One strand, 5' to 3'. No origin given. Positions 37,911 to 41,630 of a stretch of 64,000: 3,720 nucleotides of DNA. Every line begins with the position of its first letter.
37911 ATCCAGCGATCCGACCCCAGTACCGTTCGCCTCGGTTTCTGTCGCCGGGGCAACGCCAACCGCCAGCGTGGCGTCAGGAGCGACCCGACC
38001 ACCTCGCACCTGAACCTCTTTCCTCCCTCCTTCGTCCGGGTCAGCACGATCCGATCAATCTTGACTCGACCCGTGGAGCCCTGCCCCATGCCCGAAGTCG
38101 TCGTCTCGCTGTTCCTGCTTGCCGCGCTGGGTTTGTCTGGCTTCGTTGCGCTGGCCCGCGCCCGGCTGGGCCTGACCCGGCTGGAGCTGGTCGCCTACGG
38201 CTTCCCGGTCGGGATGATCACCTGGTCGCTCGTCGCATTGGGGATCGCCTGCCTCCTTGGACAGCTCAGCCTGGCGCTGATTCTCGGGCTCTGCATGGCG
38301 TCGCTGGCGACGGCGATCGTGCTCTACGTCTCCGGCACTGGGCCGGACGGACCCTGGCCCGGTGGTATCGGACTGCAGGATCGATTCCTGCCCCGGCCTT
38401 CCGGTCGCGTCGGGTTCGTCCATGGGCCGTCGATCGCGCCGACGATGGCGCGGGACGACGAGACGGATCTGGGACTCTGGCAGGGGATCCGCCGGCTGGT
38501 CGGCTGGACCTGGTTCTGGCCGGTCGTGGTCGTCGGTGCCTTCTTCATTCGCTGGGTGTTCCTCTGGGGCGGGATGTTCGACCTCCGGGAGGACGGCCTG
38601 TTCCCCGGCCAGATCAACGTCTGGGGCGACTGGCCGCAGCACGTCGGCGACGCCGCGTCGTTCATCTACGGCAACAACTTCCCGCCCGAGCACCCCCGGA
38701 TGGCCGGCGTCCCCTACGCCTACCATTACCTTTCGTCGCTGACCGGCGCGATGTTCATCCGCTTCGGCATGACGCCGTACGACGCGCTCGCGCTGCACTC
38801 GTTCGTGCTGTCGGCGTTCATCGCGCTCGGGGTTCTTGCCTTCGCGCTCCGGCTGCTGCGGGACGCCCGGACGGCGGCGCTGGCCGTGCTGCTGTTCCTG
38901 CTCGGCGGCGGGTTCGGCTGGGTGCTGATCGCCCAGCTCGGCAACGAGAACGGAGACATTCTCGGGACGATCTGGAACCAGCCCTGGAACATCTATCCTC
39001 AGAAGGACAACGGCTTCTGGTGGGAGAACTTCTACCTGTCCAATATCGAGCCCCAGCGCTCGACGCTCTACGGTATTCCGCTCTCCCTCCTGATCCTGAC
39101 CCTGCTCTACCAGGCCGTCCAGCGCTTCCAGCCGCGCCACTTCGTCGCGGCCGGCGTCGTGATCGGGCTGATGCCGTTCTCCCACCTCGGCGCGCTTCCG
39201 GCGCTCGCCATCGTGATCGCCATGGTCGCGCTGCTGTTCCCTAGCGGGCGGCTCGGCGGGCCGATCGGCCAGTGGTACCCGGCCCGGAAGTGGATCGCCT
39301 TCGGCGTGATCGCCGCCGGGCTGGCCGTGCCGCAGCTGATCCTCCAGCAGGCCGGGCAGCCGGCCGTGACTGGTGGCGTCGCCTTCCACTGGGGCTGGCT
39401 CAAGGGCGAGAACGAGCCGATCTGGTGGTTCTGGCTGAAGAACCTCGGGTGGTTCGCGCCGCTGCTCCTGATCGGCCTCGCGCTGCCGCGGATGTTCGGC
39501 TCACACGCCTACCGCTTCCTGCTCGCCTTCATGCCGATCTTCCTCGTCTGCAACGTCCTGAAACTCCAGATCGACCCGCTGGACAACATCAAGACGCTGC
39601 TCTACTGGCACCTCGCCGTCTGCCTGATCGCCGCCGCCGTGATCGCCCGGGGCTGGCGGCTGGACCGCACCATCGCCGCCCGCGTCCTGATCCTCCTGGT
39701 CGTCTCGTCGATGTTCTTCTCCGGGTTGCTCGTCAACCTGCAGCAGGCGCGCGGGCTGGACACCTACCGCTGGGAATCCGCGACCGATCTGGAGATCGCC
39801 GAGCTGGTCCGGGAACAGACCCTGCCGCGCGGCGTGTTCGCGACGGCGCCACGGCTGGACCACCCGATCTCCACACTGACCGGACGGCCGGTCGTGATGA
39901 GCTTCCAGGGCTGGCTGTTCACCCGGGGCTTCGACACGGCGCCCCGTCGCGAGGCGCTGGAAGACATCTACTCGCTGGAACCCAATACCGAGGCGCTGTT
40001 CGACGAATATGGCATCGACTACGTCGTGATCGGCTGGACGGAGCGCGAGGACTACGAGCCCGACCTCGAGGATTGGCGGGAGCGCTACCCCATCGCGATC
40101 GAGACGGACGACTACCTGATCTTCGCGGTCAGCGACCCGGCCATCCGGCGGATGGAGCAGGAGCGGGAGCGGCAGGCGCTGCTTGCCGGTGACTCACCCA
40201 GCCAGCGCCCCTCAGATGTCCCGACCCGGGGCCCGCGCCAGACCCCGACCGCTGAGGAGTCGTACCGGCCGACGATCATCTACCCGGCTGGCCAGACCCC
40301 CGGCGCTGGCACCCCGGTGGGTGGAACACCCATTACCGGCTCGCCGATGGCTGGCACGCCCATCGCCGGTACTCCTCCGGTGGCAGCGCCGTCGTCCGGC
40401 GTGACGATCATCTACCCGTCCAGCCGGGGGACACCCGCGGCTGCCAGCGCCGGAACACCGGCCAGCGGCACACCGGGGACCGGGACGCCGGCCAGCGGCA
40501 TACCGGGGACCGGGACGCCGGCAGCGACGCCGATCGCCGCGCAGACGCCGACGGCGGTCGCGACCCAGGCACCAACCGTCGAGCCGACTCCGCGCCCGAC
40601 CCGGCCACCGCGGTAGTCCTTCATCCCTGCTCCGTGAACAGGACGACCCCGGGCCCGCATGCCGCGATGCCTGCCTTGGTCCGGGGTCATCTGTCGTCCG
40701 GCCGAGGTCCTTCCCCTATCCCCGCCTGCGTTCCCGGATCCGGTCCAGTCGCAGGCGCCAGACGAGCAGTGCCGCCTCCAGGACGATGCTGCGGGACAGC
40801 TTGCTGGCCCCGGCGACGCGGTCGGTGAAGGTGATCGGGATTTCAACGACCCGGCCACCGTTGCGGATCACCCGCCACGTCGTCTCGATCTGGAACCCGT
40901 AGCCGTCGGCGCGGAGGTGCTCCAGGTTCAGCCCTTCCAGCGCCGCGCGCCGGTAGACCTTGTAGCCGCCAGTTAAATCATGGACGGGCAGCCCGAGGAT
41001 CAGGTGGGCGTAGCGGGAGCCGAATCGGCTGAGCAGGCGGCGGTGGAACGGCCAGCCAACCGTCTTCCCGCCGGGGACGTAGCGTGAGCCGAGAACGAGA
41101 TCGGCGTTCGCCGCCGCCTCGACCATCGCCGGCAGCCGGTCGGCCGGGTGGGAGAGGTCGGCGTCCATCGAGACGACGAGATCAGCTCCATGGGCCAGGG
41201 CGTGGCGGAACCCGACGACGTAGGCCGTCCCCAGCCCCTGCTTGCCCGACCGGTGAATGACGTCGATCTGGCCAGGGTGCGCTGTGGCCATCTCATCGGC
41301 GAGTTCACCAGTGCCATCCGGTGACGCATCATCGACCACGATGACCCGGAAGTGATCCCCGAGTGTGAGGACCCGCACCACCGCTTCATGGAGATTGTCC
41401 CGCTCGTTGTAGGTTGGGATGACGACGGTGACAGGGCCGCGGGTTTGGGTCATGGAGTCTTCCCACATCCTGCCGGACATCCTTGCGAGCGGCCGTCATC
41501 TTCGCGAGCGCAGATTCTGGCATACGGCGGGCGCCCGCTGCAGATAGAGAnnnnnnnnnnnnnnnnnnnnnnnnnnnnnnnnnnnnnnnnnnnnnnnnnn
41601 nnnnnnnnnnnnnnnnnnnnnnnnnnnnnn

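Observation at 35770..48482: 13-kb block of giant polytopic membrane proteins around a polyprenol-phosphate-mannose synthase: candidate undescribed extracytoplasmic mannosylation / glycopolymer assembly system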

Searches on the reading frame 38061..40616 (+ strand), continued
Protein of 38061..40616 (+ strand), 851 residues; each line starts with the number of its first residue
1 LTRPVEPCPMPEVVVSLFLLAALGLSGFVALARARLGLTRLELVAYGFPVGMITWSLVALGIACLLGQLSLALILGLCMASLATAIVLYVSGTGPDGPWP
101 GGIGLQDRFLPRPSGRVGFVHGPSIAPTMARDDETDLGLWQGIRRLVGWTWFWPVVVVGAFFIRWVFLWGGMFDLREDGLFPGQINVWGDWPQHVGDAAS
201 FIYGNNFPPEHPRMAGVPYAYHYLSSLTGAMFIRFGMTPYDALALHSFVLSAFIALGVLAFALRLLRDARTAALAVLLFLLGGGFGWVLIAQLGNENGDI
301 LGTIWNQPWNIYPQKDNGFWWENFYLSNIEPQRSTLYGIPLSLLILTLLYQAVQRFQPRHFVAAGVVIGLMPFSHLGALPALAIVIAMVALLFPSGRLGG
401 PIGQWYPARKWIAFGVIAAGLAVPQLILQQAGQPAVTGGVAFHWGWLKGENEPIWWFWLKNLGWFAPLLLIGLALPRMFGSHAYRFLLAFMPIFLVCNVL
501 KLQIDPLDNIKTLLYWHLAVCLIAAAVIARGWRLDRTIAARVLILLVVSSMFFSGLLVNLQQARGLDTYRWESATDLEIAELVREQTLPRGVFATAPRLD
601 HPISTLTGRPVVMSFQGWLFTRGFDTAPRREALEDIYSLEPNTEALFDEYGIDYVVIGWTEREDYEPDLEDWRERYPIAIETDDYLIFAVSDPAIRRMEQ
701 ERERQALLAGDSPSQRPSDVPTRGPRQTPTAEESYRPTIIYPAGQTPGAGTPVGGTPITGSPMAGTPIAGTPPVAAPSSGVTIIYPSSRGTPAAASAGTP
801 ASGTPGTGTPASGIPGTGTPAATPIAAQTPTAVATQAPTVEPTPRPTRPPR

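Call 44: fold_search(model_id=the predicted structure, library=pdb)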
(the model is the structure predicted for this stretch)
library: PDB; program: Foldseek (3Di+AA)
matches with E <= 10: 236; with E <= 0.001: 20
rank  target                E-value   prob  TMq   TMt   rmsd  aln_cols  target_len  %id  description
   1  8age_A                7.1e-08  1.00  0.36  0.46  13.9       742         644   12  Structure of yeast oligosaccharylransferase complex with acceptor peptide bound (released 2022-12-07)
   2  7zlh_A                2.1e-07  1.00  0.38  0.47   9.3       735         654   11  Cryo-EM structure of C-mannosyltransferase CeDPY19, in apo state, bound to CMT2-Fab and anti-Fab nanobody (released 2023-01-11)
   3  7zlg_A                3.0e-07  1.00  0.33  0.39  13.7       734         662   11  Cryo-EM structure of C-mannosyltransferase CeDPY19, in complex with acceptor peptide and bound to CMT2-Fab and anti-Fa (released 2023-01-11)
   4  7oci_F                3.7e-07  1.00  0.39  0.49  13.8       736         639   13  Cryo-EM structure of yeast Ost6p containing oligosaccharyltransferase complex (released 2022-02-16)
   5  5gmy_A                4.2e-07  1.00  0.33  0.33  14.7       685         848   15  Crystal structure of the Archaeoglobus fulgidus oligosaccharyltransferase (O29867_ARCFU) tethered with an acceptor pep (released 2017-02-01)
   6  7zli_A                6.1e-07  1.00  0.33  0.40  13.2       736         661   11  Cryo-EM structure of C-mannosyltransferase CeDPY19, in complex with Dol25-P-Man and bound to CMT2-Fab and anti-Fab nan (released 2023-01-11)
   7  6s7o_A                7.5e-07  1.00  0.38  0.47  10.0       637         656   10  Cryo-EM structure of human oligosaccharyltransferase complex OST-A (released 2019-12-18)
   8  6ezn_F                1.8e-06  1.00  0.37  0.47  10.9       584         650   14  Cryo-EM structure of the yeast oligosaccharyltransferase (OST) complex (released 2018-01-17)
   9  8agb_A                1.8e-06  1.00  0.35  0.44  10.6       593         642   13  Structure of yeast oligosaccharylransferase complex with lipid-linked oligosaccharide bound (released 2022-12-07)
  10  6s7t_A                2.3e-06  1.00  0.32  0.38  13.4       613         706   11  Cryo-EM structure of human oligosaccharyltransferase complex OST-B (released 2019-12-18)
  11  8agc_A                4.2e-06  1.00  0.37  0.44  14.2       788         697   12  Structure of yeast oligosaccharylransferase complex with lipid-linked oligosaccharide and non-acceptor peptide bound (released 2022-12-07)
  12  3wak                  5.7e-06  1.00  0.33  0.32  15.5       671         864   13  Crystal structure of the Archaeoglobus fulgidus oligosaccharyltransferase (O29867_ARCFU) in the apo form (released 2013-10-30)
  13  8b6l_I                8.7e-06  1.00  0.39  0.47   9.7       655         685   10  Subtomogram average of the human Sec61-TRAP-OSTA-translocon (released 2022-12-07)
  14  9n9j_I                9.5e-06  1.00  0.38  0.45  10.2       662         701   10  Structure of a GRP94 folding intermediate engaged with a CCDC134- and FKBP11-bound secretory translocon (released 2025-11-19)
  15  6ftg_5                1.1e-05  1.00  0.38  0.48   8.3       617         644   11  Subtomogram average of OST-containing ribosome-translocon complexes from canine rough microsomal membranes (released 2018-03-21)
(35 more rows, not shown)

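Call 81: search_protein_families(library=pfam, proteins=[L030:4482-7925:+, L023:7074-8534:-, L026:2712-6269:-, L026:17681-20305:+, L030:15768-18569:-, L043:3696-5567:-, L083:6611-10555:+, L082:15625-16878:+, L060:6858-8378:-, L022:15450-15896:+], max_evalue=0.0001)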
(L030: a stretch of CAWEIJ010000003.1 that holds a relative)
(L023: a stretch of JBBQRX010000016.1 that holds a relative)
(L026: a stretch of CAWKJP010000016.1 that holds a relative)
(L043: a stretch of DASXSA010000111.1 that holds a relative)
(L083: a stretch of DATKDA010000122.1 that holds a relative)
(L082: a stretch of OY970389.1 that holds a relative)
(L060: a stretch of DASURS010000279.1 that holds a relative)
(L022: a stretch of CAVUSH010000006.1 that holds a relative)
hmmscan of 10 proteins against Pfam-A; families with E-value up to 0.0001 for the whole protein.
L030:4482-7925:+ (1148 aa): 0 families

L023:7074-8534:- (487 aa): 1 family
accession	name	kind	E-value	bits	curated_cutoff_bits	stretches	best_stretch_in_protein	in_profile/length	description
PF04961.17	FTCD_C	-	9.9e-51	172.5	24.5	1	253-429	1-177/182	Formiminotransferase-cyclodeaminase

L026:2712-6269:- (1186 aa): 0 families

L026:17681-20305:+ (875 aa): 1 family
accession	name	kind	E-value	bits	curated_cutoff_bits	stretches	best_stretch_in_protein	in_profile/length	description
PF07311.17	Dodecin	-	6.9e-22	78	22.5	1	814-873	5-64/64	Dodecin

L030:15768-18569:- (934 aa): 0 families

L043:3696-5567:- (624 aa): 4 families
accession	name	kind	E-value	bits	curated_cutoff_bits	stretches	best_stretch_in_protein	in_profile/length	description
PF00817.25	IMS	-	3.5e-53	179.9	23.2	1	208-356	1-148/148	impB/mucB/samB family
PF11799.13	IMS_C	-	1.1e-29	103.4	20.7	1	443-547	2-107/109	impB/mucB/samB family C-terminal domain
PF11798.14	IMS_HHH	-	5.5e-08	33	24.4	1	368-399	1-32/32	IMS family HHH motif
PF21999.2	IMS_HHH_1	-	2.7e-06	28.2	27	1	383-432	3-53/53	DNA polymerase-iota, thumb domain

L083:6611-10555:+ (1315 aa): 7 families
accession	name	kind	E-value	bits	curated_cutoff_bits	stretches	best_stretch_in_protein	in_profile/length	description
PF02463.25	SMC_N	-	3.6e-61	206.8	40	2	210-1307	93-219/220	RecF/RecN/SMC N terminal domain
PF06470.18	SMC_hinge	-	9.3e-16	58.7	22.5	1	641-703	4-67/116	SMC proteins Flexible Hinge Domain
PF13175.12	AAA_15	-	1.4e-09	38.5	32.1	1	38-123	2-55/374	AAA ATPase domain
PF13304.12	AAA_21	-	2.7e-08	34.7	27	0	63-125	1-68/304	AAA domain, putative AbiEii toxin, Type IV TA system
PF13476.12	AAA_23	-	1.6e-06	29.3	27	1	41-118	1-78/201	AAA domain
PF13555.12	AAA_29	-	2.4e-05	24.4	27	1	39-86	1-47/61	P-loop containing region of AAA domain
PF00005.33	ABC_tran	-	4.9e-05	24.4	25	0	63-130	13-79/137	ABC transporter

L082:15625-16878:+ (418 aa): 3 families
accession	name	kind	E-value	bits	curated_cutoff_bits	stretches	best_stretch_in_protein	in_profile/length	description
PF06071.19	YchF-GTPase_C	-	1.7e-36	124.6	27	1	334-417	1-84/84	Protein of unknown function (DUF933)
PF01926.29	MMR_HSR1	-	9.1e-22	77.7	21.9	1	56-161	2-86/113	50S ribosome-binding GTPase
PF02421.24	FeoB_N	-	3.4e-07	30.4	27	1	57-97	4-43/156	Ferrous iron transport protein B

L060:6858-8378:- (507 aa): 13 families
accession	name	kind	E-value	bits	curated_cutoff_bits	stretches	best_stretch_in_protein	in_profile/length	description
PF12002.13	MgsA_C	-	2.9e-57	193.6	27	1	353-505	1-153/167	MgsA AAA+ ATPase C terminal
PF16193.11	AAA_assoc_2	-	1.1e-22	80.5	34.3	1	276-352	6-81/81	AAA C-terminal domain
PF00004.35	AAA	-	5.7e-18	66.1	21.2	1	138-246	1-127/131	ATPase family associated with various cellular activities (AAA)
PF05496.18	RuvB_N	-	1.5e-14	54.5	27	1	104-223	1-116/159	Holliday junction DNA helicase RuvB P-loop domain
PF13191.12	AAA_16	-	1.9e-07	32.2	32.6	0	124-160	11-49/167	AAA ATPase domain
PF13401.12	AAA_22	-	9.4e-07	29.6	27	1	137-209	7-84/130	AAA domain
PF13173.12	AAA_14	-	1.6e-06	28.6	27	1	138-254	5-127/129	AAA domain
PF07728.20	AAA_5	-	2.4e-06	28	22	1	138-227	2-102/139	AAA domain (dynein-related subfamily)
PF00158.32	Sigma54_activat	-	6e-06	26.5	20.2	0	187-229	89-131/168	Sigma-54 interaction domain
PF01078.27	Mg_chelatase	-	8.1e-06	25.8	20.3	0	191-227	106-142/207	Magnesium chelatase, subunit ChlI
PF13604.12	AAA_30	-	1.3e-05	25.5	27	1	138-237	21-136/191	AAA domain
PF07726.17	AAA_3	-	2.4e-05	24.6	27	1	138-229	2-100/131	ATPase family associated with various cellular activities (AAA)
PF14532.12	Sigma54_activ_2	-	4e-05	24.3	25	1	138-224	24-105/138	Sigma-54 interaction domain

L022:15450-15896:+ (149 aa): 0 families

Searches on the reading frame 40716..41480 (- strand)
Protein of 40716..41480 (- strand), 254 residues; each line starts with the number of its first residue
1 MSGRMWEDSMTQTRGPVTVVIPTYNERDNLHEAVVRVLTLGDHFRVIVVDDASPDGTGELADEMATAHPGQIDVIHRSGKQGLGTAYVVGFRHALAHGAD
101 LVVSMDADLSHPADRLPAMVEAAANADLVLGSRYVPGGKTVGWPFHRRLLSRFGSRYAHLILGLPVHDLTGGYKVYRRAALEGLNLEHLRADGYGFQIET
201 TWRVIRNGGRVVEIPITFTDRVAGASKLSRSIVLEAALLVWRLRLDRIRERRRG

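Call 4: search_protein_families(library=pfam, proteins=[window:40716-41480:-], max_evalue=0.01)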
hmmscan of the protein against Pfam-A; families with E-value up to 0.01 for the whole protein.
window:40716-41480:- (254 aa): 3 families
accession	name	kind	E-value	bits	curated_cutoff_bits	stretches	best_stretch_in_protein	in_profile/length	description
PF00535.33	Glycos_transf_2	-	3.4e-34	118.6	23.3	1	18-182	1-165/168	Glycosyl transferase family 2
PF13641.12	Glyco_tranf_2_3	-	3.6e-09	37.4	27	1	16-223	2-213/230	Glycosyltransferase like family 2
PF10111.15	Glyco_tranf_2_2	-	0.00035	20.6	27.3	1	18-123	1-106/276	Glycosyltransferase like family 2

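Call 5: search_protein_families(library=ncbifam, proteins=[window:40716-41480:-], max_evalue=0.01)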
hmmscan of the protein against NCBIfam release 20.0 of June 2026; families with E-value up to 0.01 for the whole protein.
window:40716-41480:- (254 aa): 21 families
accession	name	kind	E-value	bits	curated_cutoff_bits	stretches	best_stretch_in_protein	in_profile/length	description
TIGR04182.1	glyco_TIGR04182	equivalog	2.7e-16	59.8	325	1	17-227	2-200/293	S-layer glycoprotein N-glycosyltransferase AglJ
NF041391.1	DPhHxTase_Halo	equivalog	3.9e-16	58.7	375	1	23-228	3-192/213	dolichyl-phosphate hexose transferase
NF007986.1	PRK10714.1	equivalog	4.4e-16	58.8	529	1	17-229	8-211/316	undecaprenyl-phosphate 4-deoxy-4-formamido-L-arabinose transferase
NF058614.1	PPMAGASynPpgS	equivalog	1.6e-14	53.9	370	1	17-217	2-195/226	polyprenyl-phospho-N-acetylgalactosaminyl synthase PpgS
TIGR03469.1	HpnB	hypoth_equivalog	5.1e-13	48.8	379.25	1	11-135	40-172/386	hopene-associated glycosyltransferase HpnB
TIGR03937.1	PgaC_IcaA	equivalog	3.3e-12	46.1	422.3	1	12-110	42-137/407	poly-beta-1,6-N-acetyl-D-glucosamine synthase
NF047588.1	GlcsyltransPgfSStrep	equivalog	1.1e-09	37.9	500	1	17-182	3-165/308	glycosyltransferase PgfS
NF041875.1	EPS_EpsD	equivalog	1e-07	31.7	370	1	17-121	1-102/325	exopolysaccharide biosynthesis glycosyltransferase EpsD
TIGR04283.1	glyco_like_mftF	equivalog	3.9e-07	29.9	182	1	18-93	2-70/221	TIGR04283 family arsenosugar biosynthesis glycosyltransferase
TIGR03965.1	mycofact_glyco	equivalog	1.2e-06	27.7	280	1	14-128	73-184/467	mycofactocin biosynthesis glycosyltransferase MftF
NF047683.1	TeichurnBiosyTuaG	equivalog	1.7e-06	27.8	400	1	10-116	1-104/252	teichuronic acid biosynthesis protein TuaG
NF010496.0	PRK13915.1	equivalog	2.1e-06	27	262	1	14-115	30-133/307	glucosyl-3-phosphoglycerate synthase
NF045692.1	OglycostaseCruG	equivalog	4.9e-06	25.7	600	1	11-127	37-156/386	2'-O-glycosyltransferase CruG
NF007482.0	PRK10073.1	equivalog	2.9e-05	23.2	423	1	14-127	5-114/334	glycosyltransferase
NF053739.1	GlytfEpsEBac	equivalog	0.00019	20.5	450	1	17-88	3-75/265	glycosyltransferase EpsE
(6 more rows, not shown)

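Call 11: search_solved_structures(query=window:40716-41480:-, max_evalue=0.001)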
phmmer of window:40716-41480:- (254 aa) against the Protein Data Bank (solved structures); distinct sequences matched with E-value up to 0.001: 10.
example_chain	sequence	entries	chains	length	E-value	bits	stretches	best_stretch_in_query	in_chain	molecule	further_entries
5mlz_A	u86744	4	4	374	1.8e-39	139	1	16-243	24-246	Dolichol monophosphate mannose synthase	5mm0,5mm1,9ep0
9hwj_A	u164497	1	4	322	1.5e-14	57.4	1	17-230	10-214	Undecaprenyl-phosphate 4-deoxy-4-formamido-L-arabinose transferase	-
9bhc_C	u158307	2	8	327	5.8e-12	48.9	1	17-132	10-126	Undecaprenyl-phosphate 4-deoxy-4-formamido-L-arabinose transferase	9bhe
8vxh_A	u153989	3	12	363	6.2e-12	48.8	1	16-132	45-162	Undecaprenyl-phosphate 4-deoxy-4-formamido-L-arabinose transferase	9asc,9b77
6yv7_B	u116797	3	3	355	6.2e-08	35.7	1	9-117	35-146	Glycosyl transferase, family 2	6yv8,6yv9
6yv7_A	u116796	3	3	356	6.2e-08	35.7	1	9-117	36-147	Glycosyl transferase, family 2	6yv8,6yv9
5eke_A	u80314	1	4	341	6.3e-06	29.1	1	17-155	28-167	Uncharacterized glycosyltransferase sll0501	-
5ekp_C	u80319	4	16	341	6.3e-06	29.1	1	17-155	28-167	Uncharacterized glycosyltransferase sll0501 | Glycosyltransferase sll0501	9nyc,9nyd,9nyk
9nye_A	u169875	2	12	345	6.5e-06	29.1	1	17-154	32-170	Glycosyltransferase sll0501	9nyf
3bcv_A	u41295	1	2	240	6.9e-06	29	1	17-94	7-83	Putative glycosyltransferase protein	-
